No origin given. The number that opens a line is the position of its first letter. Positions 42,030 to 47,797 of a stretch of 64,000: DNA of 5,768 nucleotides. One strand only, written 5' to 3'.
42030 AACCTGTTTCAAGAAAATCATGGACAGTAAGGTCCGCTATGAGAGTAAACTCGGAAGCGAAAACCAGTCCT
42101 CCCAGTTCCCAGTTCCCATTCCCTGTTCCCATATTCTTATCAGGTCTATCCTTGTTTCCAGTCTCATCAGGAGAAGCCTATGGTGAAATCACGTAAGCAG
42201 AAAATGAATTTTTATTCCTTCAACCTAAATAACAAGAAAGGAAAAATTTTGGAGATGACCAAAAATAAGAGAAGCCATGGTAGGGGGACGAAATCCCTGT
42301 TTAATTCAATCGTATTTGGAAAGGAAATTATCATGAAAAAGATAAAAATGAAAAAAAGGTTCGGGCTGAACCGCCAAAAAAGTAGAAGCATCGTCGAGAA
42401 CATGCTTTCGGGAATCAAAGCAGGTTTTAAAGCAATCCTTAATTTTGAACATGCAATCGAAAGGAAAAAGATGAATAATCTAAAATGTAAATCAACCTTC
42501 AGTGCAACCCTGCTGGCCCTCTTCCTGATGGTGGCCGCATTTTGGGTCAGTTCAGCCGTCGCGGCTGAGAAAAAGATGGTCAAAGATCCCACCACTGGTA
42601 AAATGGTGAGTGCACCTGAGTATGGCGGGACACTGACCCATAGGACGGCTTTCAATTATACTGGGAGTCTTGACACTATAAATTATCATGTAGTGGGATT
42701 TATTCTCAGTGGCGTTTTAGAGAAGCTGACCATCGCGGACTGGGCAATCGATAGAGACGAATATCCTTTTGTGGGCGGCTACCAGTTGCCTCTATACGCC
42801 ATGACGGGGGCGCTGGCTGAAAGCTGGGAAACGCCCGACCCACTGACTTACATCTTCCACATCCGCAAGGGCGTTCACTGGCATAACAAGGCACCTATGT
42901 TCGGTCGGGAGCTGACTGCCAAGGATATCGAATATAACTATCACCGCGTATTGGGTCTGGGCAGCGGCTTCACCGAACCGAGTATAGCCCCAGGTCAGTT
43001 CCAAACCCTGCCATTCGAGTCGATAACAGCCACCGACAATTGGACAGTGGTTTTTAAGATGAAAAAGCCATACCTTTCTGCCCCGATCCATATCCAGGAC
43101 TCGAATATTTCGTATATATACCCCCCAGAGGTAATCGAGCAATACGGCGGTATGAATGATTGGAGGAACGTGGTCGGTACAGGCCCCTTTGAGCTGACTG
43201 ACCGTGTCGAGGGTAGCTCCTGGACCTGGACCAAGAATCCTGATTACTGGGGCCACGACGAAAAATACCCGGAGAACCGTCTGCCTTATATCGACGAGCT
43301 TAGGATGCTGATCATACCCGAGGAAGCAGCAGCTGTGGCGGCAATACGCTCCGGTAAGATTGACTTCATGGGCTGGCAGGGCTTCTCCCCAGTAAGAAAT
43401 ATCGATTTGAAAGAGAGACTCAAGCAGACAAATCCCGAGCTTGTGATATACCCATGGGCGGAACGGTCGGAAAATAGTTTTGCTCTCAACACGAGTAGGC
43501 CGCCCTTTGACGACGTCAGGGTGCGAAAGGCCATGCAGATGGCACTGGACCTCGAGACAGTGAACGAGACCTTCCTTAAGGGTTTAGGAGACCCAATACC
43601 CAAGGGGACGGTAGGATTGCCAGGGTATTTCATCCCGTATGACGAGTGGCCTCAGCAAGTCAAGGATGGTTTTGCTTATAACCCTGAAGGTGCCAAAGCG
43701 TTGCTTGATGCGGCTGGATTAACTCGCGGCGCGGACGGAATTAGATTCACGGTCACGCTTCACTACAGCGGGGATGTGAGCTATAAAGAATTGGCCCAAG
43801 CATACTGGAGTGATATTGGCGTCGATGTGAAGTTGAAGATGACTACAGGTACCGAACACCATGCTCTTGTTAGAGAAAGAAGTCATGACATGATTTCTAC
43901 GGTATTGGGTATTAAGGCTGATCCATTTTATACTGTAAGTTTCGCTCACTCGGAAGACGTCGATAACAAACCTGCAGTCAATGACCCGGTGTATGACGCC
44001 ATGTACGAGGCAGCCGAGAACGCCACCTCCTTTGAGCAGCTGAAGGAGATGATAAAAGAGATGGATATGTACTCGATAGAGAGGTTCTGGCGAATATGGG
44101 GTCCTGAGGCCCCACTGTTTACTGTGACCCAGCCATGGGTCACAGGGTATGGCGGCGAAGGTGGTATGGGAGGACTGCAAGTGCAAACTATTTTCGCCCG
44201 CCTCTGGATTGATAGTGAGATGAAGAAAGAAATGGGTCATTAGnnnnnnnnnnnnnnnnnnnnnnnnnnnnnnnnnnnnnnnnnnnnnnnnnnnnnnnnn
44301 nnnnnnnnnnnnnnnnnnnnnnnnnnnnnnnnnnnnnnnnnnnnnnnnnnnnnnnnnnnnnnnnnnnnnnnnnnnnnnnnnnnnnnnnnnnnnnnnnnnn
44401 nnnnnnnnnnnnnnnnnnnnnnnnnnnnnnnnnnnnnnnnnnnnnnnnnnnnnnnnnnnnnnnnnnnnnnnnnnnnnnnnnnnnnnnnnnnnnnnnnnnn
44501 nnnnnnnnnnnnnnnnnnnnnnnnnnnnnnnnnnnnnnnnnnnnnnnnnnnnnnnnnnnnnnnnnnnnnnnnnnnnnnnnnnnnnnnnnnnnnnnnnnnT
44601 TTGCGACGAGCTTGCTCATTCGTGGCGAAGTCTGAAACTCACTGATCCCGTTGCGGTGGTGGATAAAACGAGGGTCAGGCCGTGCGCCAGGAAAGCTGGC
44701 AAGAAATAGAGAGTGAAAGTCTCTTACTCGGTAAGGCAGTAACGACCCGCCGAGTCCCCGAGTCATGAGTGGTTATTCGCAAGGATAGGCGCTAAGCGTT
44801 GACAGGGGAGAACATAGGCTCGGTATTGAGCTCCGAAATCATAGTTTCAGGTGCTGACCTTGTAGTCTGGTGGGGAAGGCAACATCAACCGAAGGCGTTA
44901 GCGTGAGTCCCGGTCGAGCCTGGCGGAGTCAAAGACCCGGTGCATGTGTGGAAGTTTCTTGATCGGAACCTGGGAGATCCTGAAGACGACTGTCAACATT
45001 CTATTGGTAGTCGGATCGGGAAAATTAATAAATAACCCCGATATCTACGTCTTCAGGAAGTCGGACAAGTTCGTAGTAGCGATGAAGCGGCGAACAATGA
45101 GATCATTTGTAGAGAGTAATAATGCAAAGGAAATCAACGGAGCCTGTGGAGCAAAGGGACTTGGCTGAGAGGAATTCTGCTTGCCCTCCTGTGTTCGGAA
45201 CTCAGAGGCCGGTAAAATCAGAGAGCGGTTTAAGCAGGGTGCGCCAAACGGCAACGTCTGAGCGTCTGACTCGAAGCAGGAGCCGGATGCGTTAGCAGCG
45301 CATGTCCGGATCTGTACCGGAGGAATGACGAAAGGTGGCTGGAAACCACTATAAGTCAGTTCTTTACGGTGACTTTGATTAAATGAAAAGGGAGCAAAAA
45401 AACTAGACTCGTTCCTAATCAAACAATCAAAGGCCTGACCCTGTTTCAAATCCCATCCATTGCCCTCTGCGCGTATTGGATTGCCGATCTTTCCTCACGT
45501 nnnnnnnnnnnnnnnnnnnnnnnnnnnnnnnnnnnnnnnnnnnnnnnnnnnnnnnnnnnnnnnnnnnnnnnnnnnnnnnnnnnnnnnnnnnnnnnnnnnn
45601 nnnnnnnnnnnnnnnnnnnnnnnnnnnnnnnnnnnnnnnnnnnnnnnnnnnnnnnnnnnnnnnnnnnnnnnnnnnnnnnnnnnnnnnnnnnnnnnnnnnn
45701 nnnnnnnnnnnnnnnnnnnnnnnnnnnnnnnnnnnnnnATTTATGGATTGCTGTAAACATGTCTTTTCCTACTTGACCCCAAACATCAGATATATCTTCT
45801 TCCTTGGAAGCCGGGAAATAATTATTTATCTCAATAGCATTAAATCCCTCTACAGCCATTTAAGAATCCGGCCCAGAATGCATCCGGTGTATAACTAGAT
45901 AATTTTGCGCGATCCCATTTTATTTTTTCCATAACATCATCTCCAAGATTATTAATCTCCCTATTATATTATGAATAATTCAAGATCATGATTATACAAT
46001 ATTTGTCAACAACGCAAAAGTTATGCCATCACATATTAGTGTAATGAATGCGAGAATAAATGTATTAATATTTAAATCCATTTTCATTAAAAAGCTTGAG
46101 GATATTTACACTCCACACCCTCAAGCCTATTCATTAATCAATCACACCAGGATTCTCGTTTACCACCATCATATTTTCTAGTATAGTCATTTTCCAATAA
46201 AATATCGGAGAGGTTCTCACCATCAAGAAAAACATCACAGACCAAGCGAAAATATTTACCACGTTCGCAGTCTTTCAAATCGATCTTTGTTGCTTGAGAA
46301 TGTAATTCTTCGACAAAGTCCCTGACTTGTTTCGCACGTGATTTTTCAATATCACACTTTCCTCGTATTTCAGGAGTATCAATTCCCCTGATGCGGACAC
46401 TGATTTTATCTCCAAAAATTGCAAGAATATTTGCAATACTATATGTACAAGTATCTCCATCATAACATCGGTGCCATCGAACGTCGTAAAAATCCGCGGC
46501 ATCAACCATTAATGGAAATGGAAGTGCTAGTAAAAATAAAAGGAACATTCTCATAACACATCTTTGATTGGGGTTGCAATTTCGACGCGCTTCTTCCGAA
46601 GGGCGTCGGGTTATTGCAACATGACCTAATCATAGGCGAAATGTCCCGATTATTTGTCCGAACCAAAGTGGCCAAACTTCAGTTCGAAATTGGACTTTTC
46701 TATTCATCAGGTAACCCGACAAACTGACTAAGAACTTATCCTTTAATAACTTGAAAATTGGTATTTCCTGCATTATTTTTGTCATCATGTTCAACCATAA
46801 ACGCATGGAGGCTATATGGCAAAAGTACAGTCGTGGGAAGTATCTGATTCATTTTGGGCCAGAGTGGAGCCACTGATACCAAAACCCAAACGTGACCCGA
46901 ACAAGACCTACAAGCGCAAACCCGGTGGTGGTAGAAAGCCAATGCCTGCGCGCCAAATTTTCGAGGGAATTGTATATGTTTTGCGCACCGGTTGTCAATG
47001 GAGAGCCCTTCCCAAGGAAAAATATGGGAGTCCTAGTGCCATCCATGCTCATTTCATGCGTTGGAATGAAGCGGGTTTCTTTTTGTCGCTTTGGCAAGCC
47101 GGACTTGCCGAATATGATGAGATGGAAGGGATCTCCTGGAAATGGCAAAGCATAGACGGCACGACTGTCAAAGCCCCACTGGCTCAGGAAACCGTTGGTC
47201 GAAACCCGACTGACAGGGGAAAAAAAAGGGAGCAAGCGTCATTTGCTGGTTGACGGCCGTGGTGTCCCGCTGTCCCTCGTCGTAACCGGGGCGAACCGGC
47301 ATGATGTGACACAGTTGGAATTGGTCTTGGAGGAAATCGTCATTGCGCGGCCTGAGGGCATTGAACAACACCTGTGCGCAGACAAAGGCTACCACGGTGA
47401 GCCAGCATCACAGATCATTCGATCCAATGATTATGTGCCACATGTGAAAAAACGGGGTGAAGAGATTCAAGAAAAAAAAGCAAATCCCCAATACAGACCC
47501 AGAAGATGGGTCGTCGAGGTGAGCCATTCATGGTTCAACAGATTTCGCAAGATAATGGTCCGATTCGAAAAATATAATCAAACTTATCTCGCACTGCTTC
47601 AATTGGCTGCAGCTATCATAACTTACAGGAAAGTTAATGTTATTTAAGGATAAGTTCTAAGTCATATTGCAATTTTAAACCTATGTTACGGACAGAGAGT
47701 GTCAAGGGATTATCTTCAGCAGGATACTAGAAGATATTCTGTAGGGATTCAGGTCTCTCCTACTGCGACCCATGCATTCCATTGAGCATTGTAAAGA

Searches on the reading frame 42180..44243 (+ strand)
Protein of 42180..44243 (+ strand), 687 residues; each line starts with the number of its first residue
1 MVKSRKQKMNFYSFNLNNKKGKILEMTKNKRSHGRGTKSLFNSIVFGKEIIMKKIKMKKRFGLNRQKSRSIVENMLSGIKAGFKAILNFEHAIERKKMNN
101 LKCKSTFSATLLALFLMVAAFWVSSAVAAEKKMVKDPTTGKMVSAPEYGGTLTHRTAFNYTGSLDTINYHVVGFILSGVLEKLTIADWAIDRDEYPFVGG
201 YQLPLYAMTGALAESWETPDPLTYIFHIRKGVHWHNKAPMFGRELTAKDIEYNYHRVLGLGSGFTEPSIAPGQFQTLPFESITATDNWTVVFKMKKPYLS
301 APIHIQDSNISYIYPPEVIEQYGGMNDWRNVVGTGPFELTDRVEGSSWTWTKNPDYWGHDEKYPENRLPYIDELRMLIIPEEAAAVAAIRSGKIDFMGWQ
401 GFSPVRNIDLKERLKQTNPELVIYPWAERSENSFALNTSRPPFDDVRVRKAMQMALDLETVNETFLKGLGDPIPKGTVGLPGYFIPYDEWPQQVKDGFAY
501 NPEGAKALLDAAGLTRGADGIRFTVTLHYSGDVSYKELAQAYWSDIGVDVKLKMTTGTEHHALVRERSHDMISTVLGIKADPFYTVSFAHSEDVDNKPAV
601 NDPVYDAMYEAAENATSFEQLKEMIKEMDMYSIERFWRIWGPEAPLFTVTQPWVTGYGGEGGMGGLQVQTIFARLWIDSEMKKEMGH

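Call 10: find_encoding_contigs(protein=window:42180-44243:+, flank=3000, max_places=4)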
Protein window:42180-44243:+ (687 aa): no gene with exactly this product is on record in the collection.

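Call 11: search_protein_families(library=pfam, proteins=[window:42180-44243:+], max_evalue=0.01)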
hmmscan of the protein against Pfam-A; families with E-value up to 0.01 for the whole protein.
window:42180-44243:+ (687 aa): 1 family
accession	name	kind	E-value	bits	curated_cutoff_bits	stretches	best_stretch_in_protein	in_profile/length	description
PF00496.27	SBP_bac_5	-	8.7e-69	232.8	32.4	1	209-579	3-349/368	Bacterial extracellular solute-binding proteins, family 5 Middle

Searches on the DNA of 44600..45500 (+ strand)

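Call 7: search_rna_families(source=window, start=44600, end=45500, threshold=evalue, max_evalue=10, show_alignments=3)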
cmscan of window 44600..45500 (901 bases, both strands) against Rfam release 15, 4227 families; matches with E-value up to 10: 5.
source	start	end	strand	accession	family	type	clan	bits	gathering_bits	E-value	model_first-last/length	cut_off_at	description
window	44716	44938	+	RF02005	group-II-D1D4-6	Intron;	CL00102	164.2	49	2.2e-49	1-225/225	no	Group II catalytic intron D1-D4-6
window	45278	45373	+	RF00029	Intron_gpII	Intron;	-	30.1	40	0.00083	1-77/77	no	Group II catalytic intron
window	45279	45316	+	RF04356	Plastid-ndhA-ndhB-1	Intron;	CL00155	20.4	61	0.08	8-46/49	no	Plastid-ndhA-ndhB-1 group II-D5 intron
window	45271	45316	+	RF04336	Plastid-petD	Intron;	-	17.5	65.5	1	1-47/47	no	Plastid-petD group II-D5 intron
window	44982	45085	-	RF00514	His_leader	Cis-reg; leader;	-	15.5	49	9.3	1-126/126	no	Histidine operon leader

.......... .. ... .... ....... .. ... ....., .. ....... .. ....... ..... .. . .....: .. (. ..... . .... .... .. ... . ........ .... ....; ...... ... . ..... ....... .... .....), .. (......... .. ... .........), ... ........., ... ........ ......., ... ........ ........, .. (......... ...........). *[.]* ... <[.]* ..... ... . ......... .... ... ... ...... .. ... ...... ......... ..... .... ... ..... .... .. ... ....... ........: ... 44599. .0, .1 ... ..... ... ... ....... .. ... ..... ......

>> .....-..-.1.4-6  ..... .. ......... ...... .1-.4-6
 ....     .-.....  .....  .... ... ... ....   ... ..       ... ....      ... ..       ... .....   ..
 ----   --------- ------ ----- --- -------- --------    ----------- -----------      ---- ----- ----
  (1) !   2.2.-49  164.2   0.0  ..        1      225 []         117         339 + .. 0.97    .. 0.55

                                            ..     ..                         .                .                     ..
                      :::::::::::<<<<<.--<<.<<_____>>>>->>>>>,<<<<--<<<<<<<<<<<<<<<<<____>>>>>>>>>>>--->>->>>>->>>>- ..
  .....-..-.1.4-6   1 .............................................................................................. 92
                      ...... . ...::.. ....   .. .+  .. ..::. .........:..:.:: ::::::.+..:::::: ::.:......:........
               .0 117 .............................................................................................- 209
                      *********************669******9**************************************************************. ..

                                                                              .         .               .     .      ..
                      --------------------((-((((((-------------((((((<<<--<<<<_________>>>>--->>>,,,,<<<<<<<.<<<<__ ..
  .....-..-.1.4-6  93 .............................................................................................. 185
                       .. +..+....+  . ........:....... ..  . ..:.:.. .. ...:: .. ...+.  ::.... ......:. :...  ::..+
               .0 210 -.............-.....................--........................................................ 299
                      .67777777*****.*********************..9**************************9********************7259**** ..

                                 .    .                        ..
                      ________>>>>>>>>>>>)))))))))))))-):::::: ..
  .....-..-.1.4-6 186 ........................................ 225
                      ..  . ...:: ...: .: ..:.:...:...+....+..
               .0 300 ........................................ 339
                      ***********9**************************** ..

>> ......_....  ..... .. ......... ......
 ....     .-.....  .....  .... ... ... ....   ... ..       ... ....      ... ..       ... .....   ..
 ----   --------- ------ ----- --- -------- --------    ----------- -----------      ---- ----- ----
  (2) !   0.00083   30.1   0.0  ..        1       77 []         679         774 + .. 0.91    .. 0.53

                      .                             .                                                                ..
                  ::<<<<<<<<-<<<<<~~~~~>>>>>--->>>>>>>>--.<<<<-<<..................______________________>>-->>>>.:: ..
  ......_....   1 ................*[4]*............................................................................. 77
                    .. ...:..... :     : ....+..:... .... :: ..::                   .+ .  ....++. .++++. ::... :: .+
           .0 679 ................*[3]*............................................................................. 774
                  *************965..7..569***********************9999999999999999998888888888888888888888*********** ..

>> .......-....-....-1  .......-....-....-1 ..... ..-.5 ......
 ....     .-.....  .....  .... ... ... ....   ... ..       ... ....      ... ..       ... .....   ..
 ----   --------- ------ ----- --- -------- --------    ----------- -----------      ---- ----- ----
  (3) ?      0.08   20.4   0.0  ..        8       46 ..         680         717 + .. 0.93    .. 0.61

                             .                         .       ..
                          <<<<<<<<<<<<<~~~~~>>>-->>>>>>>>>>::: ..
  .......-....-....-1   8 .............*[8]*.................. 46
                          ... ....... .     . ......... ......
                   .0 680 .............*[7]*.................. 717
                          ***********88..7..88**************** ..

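Call 13: search_dna_similar(query=window:44672-45460:+, collection=plasmids, mode=distant, max_rows=25)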
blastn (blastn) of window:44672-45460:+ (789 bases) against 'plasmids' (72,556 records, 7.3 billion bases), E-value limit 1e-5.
Records with a match: 768; places in all: 784; records where one place covers at least 80% of the query: 0.
Best place of each record, by identity: 90-95% 1; 60-80% 767.
By first word of the organism name: Klebsiella 659; Escherichia 29; Enterobacter 20; Salmonella 16; Rhizobium 7; Citrobacter 6; Raoultella 4; Ralstonia 4; Burkholderia 4; Agrobacterium 3; and 11 more.
By predicted mobility (MOB-suite, as given by PLSDB): conjugative 551; non-mobilizable 169; mobilizable 48.
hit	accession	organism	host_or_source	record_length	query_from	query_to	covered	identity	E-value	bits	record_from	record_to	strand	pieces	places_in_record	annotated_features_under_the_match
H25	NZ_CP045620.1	Roseibium aggregatum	-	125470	13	305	37%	70.6%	1e-22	115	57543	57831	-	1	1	none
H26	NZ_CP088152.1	Mesorhizobium mediterraneum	Cicer arietinum L.,cell culture,radical ...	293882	11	306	38%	68.4%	2e-13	84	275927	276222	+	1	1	none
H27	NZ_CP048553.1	Agrobacterium tumefaciens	walnut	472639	11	306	38%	68.3%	7e-14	86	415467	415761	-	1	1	none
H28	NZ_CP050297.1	Mesorhizobium huakuii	Oxytropis kamtschatica,cell ...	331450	11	306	38%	68.3%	7e-14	86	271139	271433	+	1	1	none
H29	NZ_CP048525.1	Agrobacterium tumefaciens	walnut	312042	11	306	38%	68.3%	7e-14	86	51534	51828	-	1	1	none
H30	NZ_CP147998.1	Neorhizobium sp. EC2-8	-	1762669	11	306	38%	68.3%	7e-14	86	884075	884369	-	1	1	record has no annotation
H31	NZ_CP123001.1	Neorhizobium petrolearium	single cell,petroleum contaminated soil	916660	11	306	38%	68.3%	7e-14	86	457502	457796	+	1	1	none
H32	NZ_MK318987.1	Rhizobium rhizogenes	-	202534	11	306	38%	68.3%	3e-12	82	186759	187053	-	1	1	none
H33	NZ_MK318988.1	Rhizobium rhizogenes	-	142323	11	306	38%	68.3%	3e-12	82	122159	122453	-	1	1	none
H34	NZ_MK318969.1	Rhizobium rhizogenes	-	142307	11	306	38%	68.3%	3e-12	82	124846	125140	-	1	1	none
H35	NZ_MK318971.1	Rhizobium rhizogenes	-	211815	11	306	38%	68.3%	3e-12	82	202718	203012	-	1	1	none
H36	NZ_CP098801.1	Rhizobium anhuiense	Trifolium dubium,Cell culture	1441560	11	306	38%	68.0%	1e-11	80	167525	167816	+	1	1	record has no annotation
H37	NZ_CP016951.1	Cupriavidus taiwanensis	Mimosa,single cell,nodules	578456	11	308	38%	67.4%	5e-9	70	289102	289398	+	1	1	ltrA: group II intron reverse transcriptase/maturase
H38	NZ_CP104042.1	Rhizobium sp. WSM4643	Pisum sativum,Cell culture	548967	11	306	38%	67.4%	2e-9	72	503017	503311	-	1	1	none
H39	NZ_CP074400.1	Agrobacterium salinitolerans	Cotton,tiaaue sample,root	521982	11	302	37%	67.9%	4e-10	74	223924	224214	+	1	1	none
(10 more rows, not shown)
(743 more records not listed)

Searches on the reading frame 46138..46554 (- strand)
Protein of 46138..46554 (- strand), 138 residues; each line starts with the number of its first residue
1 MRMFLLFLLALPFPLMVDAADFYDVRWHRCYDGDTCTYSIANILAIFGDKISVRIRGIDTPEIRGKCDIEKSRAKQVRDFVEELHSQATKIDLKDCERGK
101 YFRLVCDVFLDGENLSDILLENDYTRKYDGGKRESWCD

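Call 11: search_protein_families(library=pfam, proteins=[window:46138-46554:-], max_evalue=0.01)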
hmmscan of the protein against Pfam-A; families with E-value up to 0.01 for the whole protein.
window:46138-46554:- (138 aa): 1 family
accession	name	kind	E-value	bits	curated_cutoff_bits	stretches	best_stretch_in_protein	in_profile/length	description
PF00565.23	SNase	-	4.8e-05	24.2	21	1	53-128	2-77/107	Staphylococcal nuclease homologue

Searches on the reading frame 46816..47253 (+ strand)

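Call 11: search_protein_families(library=pfam, proteins=[window:46816-47253:+], max_evalue=0.01)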
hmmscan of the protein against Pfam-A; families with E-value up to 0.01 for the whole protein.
window:46816-47253:+ (145 aa): 1 family
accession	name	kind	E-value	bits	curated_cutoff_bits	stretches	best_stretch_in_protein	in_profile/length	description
PF13340.11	DUF4096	-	2.4e-24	85.8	34.3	1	9-92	1-75/76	Putative transposase of IS4/5 family (DUF4096)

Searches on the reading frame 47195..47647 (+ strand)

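Call 11: search_protein_families(library=pfam, proteins=[window:47195-47647:+], max_evalue=0.01)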
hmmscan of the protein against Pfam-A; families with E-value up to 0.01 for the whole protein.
window:47195-47647:+ (150 aa): 3 families
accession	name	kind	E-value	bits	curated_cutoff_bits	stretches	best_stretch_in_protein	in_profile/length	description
PF01609.27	DDE_Tnp_1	-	6.3e-20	72.2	23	1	10-141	33-198/200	Transposase DDE domain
PF13586.12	DDE_Tnp_1_2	-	9.4e-15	55.3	29.2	1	60-143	1-84/86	Transposase DDE domain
PF13612.12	DDE_Tnp_1_3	-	0.0067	16.9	27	1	11-79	44-104/155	Transposase DDE domain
